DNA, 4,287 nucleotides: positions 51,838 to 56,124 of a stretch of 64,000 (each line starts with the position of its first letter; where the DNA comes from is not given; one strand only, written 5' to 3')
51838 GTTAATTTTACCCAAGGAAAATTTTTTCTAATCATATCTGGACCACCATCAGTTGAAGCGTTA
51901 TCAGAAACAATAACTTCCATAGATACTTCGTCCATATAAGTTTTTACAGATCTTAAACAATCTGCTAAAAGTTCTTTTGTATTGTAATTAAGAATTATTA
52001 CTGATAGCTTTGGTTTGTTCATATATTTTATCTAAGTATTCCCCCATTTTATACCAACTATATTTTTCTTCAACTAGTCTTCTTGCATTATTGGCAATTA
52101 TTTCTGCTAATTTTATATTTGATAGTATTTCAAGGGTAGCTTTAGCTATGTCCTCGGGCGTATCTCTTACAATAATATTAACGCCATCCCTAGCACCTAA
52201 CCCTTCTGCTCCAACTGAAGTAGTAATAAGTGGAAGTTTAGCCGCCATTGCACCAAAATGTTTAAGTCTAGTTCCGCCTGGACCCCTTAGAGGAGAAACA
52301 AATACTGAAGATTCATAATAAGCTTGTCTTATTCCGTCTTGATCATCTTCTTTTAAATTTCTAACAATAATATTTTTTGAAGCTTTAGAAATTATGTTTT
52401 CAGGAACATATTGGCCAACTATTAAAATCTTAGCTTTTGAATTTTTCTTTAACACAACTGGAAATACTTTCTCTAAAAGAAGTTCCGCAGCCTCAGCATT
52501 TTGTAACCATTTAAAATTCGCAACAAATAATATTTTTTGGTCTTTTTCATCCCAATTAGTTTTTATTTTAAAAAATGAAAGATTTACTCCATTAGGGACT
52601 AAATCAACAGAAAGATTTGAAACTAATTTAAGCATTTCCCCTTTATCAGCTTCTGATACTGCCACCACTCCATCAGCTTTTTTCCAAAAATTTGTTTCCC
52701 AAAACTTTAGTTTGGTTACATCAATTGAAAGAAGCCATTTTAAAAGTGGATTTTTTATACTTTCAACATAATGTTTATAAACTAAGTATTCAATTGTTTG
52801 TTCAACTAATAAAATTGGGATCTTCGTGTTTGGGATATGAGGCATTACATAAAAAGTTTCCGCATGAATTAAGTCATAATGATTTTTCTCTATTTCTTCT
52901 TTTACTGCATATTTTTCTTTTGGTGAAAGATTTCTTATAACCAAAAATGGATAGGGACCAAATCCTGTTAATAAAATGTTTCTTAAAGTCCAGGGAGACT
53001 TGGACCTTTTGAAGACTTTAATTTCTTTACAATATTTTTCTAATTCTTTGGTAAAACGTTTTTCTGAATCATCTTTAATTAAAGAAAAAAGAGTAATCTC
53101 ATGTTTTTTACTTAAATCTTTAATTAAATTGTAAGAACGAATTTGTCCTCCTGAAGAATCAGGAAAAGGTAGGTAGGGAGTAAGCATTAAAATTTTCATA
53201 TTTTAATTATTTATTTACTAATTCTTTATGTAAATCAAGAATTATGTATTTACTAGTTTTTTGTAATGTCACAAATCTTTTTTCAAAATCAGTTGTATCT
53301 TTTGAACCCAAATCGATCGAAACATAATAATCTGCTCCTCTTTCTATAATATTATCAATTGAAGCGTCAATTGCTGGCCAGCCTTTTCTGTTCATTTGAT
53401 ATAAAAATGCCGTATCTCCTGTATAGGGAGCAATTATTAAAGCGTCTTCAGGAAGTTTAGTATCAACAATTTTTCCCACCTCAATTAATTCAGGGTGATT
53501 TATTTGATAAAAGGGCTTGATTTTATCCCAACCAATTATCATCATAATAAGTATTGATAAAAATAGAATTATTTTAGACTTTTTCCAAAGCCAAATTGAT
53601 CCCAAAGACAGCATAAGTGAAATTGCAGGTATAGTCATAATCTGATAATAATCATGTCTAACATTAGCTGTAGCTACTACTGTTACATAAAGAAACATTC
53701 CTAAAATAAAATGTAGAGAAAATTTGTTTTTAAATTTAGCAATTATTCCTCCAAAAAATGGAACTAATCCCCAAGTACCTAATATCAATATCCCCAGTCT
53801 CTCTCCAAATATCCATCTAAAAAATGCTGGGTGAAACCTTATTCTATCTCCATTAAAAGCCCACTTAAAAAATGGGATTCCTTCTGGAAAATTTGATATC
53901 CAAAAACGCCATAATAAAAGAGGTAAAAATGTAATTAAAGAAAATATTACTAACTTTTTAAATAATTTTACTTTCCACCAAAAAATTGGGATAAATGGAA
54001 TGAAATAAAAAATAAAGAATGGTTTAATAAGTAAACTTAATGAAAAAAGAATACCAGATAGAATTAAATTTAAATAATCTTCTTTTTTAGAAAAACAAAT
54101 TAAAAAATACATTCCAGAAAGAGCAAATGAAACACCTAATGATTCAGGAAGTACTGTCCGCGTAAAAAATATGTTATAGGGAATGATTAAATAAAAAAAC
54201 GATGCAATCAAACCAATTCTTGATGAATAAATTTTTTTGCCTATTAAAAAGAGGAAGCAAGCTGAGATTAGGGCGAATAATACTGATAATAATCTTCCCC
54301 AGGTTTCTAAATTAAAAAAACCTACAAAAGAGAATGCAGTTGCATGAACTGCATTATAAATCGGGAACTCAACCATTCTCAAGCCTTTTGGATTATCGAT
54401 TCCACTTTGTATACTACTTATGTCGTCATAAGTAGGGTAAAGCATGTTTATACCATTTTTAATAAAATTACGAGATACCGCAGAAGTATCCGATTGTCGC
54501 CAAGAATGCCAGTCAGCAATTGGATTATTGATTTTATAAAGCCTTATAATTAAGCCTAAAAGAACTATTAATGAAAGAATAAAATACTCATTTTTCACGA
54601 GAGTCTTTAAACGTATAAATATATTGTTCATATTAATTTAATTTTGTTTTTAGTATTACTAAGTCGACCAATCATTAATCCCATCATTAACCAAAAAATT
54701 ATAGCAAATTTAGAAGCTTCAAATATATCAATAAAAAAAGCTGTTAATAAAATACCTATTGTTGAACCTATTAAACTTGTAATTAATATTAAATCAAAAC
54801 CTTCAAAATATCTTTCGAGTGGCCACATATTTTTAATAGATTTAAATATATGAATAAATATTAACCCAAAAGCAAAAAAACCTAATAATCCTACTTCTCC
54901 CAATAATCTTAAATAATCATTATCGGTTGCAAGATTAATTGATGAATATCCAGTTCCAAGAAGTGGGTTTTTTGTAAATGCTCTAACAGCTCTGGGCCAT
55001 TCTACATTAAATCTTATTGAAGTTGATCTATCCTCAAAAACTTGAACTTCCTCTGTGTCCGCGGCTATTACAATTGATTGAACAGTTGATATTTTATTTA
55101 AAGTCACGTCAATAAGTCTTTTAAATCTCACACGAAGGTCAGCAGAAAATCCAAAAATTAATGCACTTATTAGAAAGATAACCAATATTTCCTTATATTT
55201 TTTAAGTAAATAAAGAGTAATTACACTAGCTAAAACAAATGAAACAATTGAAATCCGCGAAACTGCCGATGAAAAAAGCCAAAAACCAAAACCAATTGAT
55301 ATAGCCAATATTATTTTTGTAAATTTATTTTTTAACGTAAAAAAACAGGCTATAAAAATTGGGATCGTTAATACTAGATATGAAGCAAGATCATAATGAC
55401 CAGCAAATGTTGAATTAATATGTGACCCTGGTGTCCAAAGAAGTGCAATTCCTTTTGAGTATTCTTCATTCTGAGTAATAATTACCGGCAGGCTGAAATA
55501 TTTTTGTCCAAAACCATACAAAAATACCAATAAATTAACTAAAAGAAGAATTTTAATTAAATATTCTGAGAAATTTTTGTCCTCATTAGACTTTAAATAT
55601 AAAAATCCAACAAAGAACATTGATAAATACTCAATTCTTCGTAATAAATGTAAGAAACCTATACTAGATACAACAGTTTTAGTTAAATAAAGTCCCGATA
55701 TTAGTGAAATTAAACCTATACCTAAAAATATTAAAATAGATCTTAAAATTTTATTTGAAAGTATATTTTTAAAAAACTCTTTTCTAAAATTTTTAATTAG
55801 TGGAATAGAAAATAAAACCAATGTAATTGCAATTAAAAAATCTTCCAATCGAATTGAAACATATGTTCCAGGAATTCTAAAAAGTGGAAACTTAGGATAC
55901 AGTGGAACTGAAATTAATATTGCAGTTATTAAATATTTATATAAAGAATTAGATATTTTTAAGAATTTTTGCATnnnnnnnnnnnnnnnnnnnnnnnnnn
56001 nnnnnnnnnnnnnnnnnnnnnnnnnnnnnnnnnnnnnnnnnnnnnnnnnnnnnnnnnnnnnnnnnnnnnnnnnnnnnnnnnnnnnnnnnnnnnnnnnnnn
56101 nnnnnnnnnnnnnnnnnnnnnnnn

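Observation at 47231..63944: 17-kb Wzx/Wzy-type glycan biosynthesis island with three GT-C (ArnT/PMT-like) enzymes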

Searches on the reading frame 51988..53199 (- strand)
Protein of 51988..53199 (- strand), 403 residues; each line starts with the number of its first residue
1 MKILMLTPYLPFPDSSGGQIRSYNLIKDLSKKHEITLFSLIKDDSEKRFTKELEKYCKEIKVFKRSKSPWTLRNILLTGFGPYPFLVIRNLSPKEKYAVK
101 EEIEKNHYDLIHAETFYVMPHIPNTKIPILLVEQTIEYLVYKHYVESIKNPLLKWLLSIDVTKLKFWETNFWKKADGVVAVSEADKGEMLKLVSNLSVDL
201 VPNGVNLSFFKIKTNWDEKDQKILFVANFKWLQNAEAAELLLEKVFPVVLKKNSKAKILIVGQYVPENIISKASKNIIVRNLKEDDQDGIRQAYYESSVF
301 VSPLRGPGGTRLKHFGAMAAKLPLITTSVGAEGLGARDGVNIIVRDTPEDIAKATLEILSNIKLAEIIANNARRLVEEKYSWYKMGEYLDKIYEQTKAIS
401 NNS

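Call 3: search_protein_families(library=pfam, proteins=[window:51988-53199:-], max_evalue=0.01)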
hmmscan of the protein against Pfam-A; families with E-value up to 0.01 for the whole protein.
window:51988-53199:- (403 aa): 4 families
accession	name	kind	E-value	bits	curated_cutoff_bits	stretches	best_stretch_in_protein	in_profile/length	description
PF13692.12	Glyco_trans_1_4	-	1.1e-18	68.3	27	1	221-361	2-142/142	Glycosyl transferases group 1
PF00534.26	Glycos_transf_1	-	6.6e-11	42.5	26.4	1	211-374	6-171/172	Glycosyl transferases group 1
PF13439.12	Glyco_transf_4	-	9.2e-11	42.5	28.5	1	17-208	3-169/170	Glycosyltransferase Family 4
PF13524.12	Glyco_trans_1_2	-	0.00039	20.8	25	1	278-383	28-136/144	Glycosyl transferase-like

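Call 83: search_protein_families(library=ncbifam, proteins=[window:51988-53199:-], max_evalue=0.00001)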
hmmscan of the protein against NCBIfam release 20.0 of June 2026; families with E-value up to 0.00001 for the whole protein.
window:51988-53199:- (403 aa): 6 families
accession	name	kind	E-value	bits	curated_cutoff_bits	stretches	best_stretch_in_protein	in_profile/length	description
TIGR03087.1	stp1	hypoth_equivalog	4.9e-43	147.8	316.65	1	3-395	1-396/397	TIGR03087 family PEP-CTERM/XrtA system glycosyltransferase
NF041010.1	glycosy_Agl16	equivalog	3.1e-09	36.2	575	0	165-243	124-202/352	glycosylation protein Agl16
TIGR03088.1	stp2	hypoth_equivalog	2.5e-08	33.4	409.05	1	194-396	158-373/374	TIGR03088 family PEP-CTERM/XrtA system glycosyltransferase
TIGR04063.1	stp3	hypoth_equivalog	6.8e-07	28.5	442.05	1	167-396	150-395/397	TIGR04063 family PEP-CTERM/XrtA system glycosyltransferase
TIGR02149.1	glgA_Coryne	subfamily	1.1e-06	28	302.4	1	165-395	135-389/391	glycogen synthase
TIGR03999.1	thiol_BshA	equivalog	7.7e-06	25.1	273.7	0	173-395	143-372/375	N-acetyl-alpha-D-glucosaminyl L-malate synthase BshA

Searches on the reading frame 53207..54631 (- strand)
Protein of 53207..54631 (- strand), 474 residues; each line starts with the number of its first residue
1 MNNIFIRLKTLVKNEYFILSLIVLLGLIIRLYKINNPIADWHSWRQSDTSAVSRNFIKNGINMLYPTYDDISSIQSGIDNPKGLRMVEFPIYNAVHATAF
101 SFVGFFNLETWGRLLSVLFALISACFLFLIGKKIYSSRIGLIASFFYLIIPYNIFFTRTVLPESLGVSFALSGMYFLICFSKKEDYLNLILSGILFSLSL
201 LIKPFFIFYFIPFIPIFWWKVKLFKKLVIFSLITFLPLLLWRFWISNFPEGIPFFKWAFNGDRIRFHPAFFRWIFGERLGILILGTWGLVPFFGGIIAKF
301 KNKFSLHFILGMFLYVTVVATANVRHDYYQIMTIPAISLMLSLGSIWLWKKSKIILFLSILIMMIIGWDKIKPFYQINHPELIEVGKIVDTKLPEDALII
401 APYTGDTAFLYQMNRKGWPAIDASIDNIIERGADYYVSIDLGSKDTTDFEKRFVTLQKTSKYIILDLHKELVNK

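Call 3: search_protein_families(library=pfam, proteins=[window:53207-54631:-], max_evalue=0.01)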
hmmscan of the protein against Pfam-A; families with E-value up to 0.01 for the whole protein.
window:53207-54631:- (474 aa): 1 family
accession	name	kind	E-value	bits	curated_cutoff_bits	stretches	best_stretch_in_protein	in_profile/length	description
PF13231.12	PMT_2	-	1.5e-10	42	26.1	1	108-241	20-160/160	Dolichyl-phosphate-mannose-protein mannosyltransferase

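Call 7: search_protein_families(library=pfam, proteins=[window:53207-54631:-], max_evalue=10)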
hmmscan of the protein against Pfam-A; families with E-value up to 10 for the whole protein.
window:53207-54631:- (474 aa): 2 families
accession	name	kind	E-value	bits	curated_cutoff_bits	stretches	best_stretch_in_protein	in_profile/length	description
PF13231.12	PMT_2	-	1.5e-10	42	26.1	2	108-241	20-160/160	Dolichyl-phosphate-mannose-protein mannosyltransferase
PF20485.3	DUF6724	-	0.68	10.2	27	1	269-292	5-28/64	Family of unknown function (DUF6724)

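Call 8: search_protein_families(library=ncbifam, proteins=[window:53207-54631:-], max_evalue=1)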
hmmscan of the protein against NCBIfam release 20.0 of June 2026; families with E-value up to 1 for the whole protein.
window:53207-54631:- (474 aa): 2 families
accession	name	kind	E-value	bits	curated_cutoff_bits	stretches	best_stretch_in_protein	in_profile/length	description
TIGR04154.1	archaeo_STT3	subfamily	0.00041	18.8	450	1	18-159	3-144/831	oligosaccharyl transferase, archaeosortase A system-associated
NF047440.1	LA3751_2_3_fam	subfamily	0.00078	18.4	200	1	87-367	79-382/460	LA_3751/LA_3752 family putative glycosyltransferase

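Call 9: search_solved_structures(query=window:53207-54631:-, max_evalue=10)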
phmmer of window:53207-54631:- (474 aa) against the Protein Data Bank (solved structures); distinct sequences matched with E-value up to 10: 1.
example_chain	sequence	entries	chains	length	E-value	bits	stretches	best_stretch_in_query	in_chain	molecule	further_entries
9sjb_A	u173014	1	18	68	1.3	11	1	146-207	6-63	Subtilisin-like serine germination related protease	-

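Call 22: find_homologous_proteins(query=window:53207-54631:-)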
Query window:53207-54631:- (474 aa): 3579 proteins with E <= 0.001 among 8000 candidates; the best 120 are listed.
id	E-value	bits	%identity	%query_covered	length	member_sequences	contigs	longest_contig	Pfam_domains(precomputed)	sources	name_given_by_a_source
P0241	0.0e+0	1057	100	100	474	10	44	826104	PF13231.13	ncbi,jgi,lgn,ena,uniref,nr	ncbi:hypothetical protein A2375_01135 [Candidatus Woesebacteria bacterium RIFOXYB1_FULL_31_120]|unir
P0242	5.4e-267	904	82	99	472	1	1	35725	PF13231.13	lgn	-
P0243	3.4e-264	895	82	100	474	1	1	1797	PF13231.13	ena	-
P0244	3.8e-256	869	80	99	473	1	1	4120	PF13231.13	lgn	-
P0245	1.0e-253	861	78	99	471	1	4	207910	PF02366.25,PF13231.13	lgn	-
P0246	3.7e-222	757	71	99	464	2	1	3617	PF13231.13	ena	-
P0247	2.5e-217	741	69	99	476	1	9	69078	PF13231.13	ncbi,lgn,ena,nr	ncbi:glycosyltransferase family 39 protein [Candidatus Microgenomates bacterium]|nr:glycosyltransfer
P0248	1.7e-213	728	69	99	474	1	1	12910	PF13231.13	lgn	-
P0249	1.9e-213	728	67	100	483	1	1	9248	PF13231.13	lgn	-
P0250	3.1e-211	721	66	99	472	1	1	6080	PF13231.13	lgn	-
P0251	1.4e-210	718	68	98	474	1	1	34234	PF13231.13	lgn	-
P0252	1.0e-208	712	67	99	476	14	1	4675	PF13231.13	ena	-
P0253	6.0e-208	710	66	99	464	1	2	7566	PF13231.13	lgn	-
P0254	6.9e-208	709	65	100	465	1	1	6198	PF13231.13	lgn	-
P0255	1.2e-207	709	64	100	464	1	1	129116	PF02366.25,PF13231.13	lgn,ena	-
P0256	4.2e-207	707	64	100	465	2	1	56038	PF13231.13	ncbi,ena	-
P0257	8.3e-207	706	66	99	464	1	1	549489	PF13231.13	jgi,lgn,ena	-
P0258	9.5e-207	706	65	99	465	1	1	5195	PF13231.13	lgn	-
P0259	2.8e-206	704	66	98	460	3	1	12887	PF13231.13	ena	-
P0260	7.1e-206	703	65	100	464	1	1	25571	PF13231.13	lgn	-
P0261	2.5e-205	701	64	100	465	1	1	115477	PF13231.13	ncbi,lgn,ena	-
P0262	4.1e-205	700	66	99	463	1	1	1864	PF13231.13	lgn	-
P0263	7.1e-205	700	66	100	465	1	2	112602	PF13231.13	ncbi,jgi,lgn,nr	ncbi:MAG: dolichyl-phosphate-mannose-protein mannosyltransferase [uncultured bacterium]|nr:MAG: doli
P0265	2.5e-204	698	64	100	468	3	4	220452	PF03901.24,PF13231.13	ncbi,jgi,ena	-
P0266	2.6e-203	694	63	99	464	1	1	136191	PF13231.13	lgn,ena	-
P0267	6.3e-203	693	63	100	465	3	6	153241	PF13231.13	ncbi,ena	-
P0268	1.0e-202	692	64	99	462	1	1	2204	PF13231.13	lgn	-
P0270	4.4e-202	690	64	100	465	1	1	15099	PF13231.13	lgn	-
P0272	1.0e-201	689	63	98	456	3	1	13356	PF13231.13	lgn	-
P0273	1.0e-201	689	65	98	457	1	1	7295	PF13231.13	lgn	-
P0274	1.7e-201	688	62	100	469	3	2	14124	PF02366.25,PF13231.13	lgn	-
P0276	7.6e-201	686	63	100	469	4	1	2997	PF13231.13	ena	-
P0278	1.1e-200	686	64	99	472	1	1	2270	PF13231.13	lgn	-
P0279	1.6e-200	685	62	99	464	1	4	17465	PF13231.13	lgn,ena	-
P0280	1.6e-200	685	63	99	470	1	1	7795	PF02366.25,PF13231.13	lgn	-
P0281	1.8e-200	685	62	100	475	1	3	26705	PF02366.25,PF13231.13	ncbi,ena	ncbi:MAG: glycosyltransferase family 39 protein [Patescibacteria group bacterium]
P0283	2.2e-200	685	63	100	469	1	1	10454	PF13231.13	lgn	-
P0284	4.1e-200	684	64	99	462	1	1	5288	PF13231.13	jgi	-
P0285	8.4e-200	683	63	100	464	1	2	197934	PF13231.13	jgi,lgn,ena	jgi:hypothetical protein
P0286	8.6e-200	683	62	99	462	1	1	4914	PF13231.13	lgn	-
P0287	1.3e-199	682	62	99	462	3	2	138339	PF02366.25,PF13231.13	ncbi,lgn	-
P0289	2.3e-199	681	61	100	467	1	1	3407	PF13231.13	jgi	jgi:hypothetical protein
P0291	2.5e-199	681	63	99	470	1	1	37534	PF13231.13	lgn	-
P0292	3.4e-199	681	62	98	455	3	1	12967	PF02366.25,PF13231.13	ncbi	-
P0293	5.5e-199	680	64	100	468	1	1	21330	PF03901.24,PF13231.13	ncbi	-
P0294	6.0e-199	680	62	99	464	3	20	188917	PF13231.13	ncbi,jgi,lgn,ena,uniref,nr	ncbi:hypothetical protein A2130_03785 [Candidatus Woesebacteria bacterium GWC2_33_12]|uniref:Glycosy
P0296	7.3e-199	680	62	99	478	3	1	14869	PF13231.13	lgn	-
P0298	7.7e-199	680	62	100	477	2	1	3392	PF02366.25,PF13231.13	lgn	-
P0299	8.6e-199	679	66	95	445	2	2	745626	PF13231.13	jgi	jgi:hypothetical protein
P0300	9.3e-199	679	62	99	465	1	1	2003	PF13231.13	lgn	-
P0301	1.2e-198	679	61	99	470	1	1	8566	PF02366.25,PF13231.13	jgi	jgi:hypothetical protein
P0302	1.3e-198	679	62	100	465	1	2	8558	PF13231.13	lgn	-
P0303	3.2e-198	678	62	99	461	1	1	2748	PF13231.13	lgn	-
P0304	3.4e-198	678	62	99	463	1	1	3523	PF13231.13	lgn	-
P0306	4.0e-198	677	61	99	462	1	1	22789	PF02366.25,PF03901.24,PF13231.13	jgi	jgi:hypothetical protein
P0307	1.5e-197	675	61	99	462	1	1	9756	PF02366.25,PF03901.24,PF13231.13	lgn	-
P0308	2.4e-197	675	65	97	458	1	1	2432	PF13231.13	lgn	-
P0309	3.0e-197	674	62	99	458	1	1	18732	PF13231.13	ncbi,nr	ncbi:MAG: phospholipid carrier-dependent glycosyltransferase [Candidatus Woesebacteria bacterium]|nr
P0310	3.1e-197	674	61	99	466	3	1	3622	PF02366.25,PF13231.13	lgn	-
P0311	5.6e-197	674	62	98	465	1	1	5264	PF13231.13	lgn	-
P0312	6.5e-197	673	62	100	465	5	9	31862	PF02366.25,PF13231.13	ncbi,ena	ncbi:MAG: phospholipid carrier-dependent glycosyltransferase [Patescibacteria group bacterium]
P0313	6.7e-197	673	65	97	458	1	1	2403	PF13231.13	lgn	-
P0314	1.3e-196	672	64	96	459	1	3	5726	PF13231.13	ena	-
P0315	1.5e-196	672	65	97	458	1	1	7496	PF13231.13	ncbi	ncbi:MAG: hypothetical protein AAB622_00805 [Patescibacteria group bacterium]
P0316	1.5e-196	672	61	97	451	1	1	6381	PF02366.25,PF03901.24,PF13231.13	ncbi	-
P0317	1.5e-196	672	61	99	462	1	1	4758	PF02366.25,PF13231.13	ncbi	-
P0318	1.7e-196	672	62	99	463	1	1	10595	PF13231.13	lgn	-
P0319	2.3e-196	671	63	100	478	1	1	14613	PF13231.13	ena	-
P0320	2.5e-196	671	63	100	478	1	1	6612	PF13231.13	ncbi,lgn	-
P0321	3.5e-196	671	61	99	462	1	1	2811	PF02366.25,PF03901.24,PF13231.13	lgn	-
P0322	8.2e-196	670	64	95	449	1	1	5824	PF02366.25,PF13231.13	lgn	-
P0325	1.5e-195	669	65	97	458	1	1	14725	PF13231.13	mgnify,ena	mgnify:FL=1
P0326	2.5e-195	668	60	99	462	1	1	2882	PF02366.25,PF03901.24,PF13231.13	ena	-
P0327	2.7e-195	668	63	100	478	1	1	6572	PF13231.13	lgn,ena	-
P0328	3.0e-195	668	62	100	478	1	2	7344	PF13231.13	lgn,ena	-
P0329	6.3e-195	667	60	99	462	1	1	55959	PF02366.25,PF03901.24,PF13231.13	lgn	-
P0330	8.0e-195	666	65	96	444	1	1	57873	PF13231.13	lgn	-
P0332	5.4e-194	664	65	96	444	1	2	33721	PF13231.13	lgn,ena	-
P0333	6.3e-194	663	61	100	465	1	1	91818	PF13231.13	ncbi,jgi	ncbi:MAG: hypothetical protein WC758_07285 [Candidatus Woesearchaeota archaeon]|jgi:hypothetical pro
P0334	6.5e-194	663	60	99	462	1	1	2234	PF13231.13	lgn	-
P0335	9.6e-194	663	65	96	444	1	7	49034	PF13231.13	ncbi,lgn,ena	-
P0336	1.6e-193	662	64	94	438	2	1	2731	PF13231.13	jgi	jgi:hypothetical protein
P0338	3.7e-193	661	61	100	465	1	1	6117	PF02366.25,PF13231.13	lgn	-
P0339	8.6e-193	660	61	99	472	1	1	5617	PF13231.13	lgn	-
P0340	1.1e-192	659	60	99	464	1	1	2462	PF13231.13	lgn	-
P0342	1.2e-192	659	62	97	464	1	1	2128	PF13231.13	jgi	-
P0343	1.5e-192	659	62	100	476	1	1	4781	PF13231.13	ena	-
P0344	3.8e-192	658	62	95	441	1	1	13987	PF03901.24,PF13231.13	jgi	jgi:hypothetical protein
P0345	6.8e-192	657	63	96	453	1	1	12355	PF13231.13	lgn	-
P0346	1.8e-191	655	62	95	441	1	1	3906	PF02366.25,PF03901.24,PF13231.13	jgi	jgi:hypothetical protein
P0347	1.9e-191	655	60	99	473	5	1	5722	PF02366.25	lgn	-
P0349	8.1e-191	653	61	100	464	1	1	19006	PF13231.13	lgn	-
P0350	4.9e-190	651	61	99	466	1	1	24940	PF13231.13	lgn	-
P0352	2.7e-189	648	59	99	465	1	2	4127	PF13231.13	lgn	-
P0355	1.1e-188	646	61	95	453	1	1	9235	PF02366.25,PF13231.13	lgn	-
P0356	1.5e-188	646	64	94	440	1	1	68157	PF13231.13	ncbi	-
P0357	3.3e-188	645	63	97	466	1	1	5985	PF13231.13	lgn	-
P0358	4.3e-188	644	59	98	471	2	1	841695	PF13231.13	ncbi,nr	ncbi:MAG: glycosyltransferase family 39 protein [bacterium]|nr:MAG: glycosyltransferase family 39 pr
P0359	7.6e-188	643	60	96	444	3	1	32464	PF13231.13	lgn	-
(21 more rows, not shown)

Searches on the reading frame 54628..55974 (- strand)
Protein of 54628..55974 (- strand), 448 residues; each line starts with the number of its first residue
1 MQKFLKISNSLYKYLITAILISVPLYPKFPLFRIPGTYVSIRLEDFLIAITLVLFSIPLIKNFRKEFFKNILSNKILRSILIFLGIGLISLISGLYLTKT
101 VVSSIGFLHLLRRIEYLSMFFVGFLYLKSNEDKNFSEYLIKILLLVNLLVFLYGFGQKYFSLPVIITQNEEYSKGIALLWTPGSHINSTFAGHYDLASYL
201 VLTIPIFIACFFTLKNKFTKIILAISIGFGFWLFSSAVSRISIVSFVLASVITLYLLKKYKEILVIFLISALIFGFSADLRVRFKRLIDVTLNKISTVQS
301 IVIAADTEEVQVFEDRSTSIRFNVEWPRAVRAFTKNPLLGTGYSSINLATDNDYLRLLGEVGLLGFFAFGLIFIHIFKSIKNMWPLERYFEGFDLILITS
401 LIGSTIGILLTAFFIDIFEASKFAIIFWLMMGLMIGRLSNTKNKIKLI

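Call 3: search_protein_families(library=pfam, proteins=[window:54628-55974:-], max_evalue=0.01)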
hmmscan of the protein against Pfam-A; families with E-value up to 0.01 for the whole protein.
window:54628-55974:- (448 aa): 1 family
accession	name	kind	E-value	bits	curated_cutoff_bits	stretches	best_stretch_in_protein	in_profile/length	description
PF04932.20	Wzy_C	-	5e-09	36.5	31.7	1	236-369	12-148/149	O-Antigen ligase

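Call 7: search_protein_families(library=pfam, proteins=[window:54628-55974:-], max_evalue=10)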
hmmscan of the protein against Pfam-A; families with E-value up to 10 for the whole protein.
window:54628-55974:- (448 aa): 2 families
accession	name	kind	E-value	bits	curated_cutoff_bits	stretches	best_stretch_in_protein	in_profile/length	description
PF04932.20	Wzy_C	-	5e-09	36.5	31.7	1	236-369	12-148/149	O-Antigen ligase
PF05529.17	Bap31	-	0.64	10.3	22.7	1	50-91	17-58/138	Bap31/Bap29 transmembrane region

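Call 8: search_protein_families(library=ncbifam, proteins=[window:54628-55974:-], max_evalue=1)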
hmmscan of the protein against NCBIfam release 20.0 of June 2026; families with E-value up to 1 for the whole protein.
window:54628-55974:- (448 aa): 2 families
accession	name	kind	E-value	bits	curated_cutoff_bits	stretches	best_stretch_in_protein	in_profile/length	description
TIGR00947.1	2A73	equivalog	5e-05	22.5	366.4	1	75-434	67-419/425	IctB family putative bicarbonate transporter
NF058603.1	SCO2097_fam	equivalog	0.13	12.6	110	1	72-111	38-76/129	SCO2097 family morphological protein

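Call 81: search_solved_structures(query=window:54628-55974:-, max_evalue=10)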
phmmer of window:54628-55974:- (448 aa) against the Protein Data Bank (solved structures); distinct sequences matched with E-value up to 10: 1.
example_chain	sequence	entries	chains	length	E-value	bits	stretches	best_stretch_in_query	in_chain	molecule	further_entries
6v82_A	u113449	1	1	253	1.2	11.6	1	304-370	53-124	Tryptophan synthase alpha chain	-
